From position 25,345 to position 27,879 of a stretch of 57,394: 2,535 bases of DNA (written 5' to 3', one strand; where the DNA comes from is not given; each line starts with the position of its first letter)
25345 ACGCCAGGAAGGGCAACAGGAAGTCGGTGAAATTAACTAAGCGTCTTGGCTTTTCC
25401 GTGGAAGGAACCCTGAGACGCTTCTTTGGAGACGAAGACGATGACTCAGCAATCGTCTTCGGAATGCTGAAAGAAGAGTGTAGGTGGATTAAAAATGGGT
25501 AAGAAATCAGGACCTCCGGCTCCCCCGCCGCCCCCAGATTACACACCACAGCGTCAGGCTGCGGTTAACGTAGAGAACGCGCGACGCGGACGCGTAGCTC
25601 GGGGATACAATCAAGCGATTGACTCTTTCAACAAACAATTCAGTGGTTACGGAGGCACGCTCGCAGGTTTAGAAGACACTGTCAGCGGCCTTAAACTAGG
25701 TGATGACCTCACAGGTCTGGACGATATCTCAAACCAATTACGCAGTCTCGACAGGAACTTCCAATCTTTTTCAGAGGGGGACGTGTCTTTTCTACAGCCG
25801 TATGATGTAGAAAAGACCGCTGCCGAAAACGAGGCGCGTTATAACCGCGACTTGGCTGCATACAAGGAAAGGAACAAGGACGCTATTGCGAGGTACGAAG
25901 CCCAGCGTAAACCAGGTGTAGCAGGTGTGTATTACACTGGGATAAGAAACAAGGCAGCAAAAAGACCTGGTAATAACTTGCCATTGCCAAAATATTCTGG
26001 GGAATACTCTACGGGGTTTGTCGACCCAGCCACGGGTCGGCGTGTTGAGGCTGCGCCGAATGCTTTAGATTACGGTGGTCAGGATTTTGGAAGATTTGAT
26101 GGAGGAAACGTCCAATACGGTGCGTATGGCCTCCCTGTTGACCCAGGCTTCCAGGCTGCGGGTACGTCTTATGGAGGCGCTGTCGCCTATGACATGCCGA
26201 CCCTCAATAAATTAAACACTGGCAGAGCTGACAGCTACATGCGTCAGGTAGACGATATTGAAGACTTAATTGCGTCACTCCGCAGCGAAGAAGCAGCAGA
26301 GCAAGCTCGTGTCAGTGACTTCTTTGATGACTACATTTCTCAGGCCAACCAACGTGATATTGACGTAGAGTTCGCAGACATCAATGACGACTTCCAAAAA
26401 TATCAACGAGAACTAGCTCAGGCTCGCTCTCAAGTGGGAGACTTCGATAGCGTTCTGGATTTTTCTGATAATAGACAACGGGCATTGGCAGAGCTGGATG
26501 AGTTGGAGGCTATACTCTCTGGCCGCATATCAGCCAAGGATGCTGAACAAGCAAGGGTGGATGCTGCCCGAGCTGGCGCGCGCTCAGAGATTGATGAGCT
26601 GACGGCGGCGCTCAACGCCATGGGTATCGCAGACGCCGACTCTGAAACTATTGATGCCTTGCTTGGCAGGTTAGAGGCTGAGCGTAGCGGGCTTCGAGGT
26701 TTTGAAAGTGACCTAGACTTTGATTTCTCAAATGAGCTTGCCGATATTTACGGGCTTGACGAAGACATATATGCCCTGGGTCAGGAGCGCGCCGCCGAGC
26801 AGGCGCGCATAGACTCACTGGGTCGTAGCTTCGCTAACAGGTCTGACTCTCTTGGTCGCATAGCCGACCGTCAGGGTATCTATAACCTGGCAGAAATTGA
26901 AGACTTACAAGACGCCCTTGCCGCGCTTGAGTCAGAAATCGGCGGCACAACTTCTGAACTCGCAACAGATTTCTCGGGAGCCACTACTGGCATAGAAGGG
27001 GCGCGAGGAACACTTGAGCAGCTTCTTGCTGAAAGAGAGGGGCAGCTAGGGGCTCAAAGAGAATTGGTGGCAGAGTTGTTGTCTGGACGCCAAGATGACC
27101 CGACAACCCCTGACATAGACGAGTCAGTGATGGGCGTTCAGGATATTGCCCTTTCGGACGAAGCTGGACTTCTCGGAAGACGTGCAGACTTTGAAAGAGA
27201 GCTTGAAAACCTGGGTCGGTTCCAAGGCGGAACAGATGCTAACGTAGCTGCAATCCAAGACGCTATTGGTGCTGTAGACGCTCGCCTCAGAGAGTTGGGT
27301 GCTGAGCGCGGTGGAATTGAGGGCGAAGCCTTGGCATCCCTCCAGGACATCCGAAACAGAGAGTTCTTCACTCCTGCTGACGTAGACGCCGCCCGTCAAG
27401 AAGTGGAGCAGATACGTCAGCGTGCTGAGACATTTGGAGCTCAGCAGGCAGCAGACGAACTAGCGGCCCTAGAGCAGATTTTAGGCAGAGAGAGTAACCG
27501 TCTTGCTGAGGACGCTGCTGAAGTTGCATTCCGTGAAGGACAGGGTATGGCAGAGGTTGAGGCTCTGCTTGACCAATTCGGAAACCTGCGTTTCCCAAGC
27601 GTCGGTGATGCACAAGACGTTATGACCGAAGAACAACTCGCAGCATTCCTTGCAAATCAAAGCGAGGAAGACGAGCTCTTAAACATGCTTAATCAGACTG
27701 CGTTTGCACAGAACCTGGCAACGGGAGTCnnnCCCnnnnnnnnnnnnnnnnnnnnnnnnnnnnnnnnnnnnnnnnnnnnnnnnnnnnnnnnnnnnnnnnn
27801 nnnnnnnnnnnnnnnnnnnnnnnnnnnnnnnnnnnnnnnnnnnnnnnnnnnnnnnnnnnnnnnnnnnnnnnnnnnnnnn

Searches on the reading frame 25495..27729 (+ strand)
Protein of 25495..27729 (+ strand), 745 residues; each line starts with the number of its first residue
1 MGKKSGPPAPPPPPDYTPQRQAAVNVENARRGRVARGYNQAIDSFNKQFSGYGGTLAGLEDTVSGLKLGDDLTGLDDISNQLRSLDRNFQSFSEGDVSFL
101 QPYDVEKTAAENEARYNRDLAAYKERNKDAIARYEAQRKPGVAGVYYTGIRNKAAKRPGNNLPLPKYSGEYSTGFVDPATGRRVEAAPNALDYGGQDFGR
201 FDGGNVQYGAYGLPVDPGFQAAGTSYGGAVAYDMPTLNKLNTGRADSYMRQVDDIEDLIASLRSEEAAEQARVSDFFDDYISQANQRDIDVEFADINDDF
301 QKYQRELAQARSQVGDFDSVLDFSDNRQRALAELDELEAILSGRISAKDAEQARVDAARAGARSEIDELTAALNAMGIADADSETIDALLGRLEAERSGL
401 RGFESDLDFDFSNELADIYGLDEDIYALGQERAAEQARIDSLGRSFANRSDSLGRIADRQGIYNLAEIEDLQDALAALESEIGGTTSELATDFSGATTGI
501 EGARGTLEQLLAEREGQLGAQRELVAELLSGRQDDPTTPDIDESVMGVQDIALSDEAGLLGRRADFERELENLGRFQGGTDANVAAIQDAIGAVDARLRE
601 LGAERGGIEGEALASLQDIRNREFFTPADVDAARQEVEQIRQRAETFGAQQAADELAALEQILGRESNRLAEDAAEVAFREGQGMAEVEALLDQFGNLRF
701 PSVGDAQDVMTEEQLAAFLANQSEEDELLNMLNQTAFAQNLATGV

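Call 12: search_protein_families(library=phrogs, proteins=[window:25495-27729:+], max_evalue=0.001)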
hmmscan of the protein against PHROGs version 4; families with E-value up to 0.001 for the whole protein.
window:25495-27729:+ (745 aa): 0 families
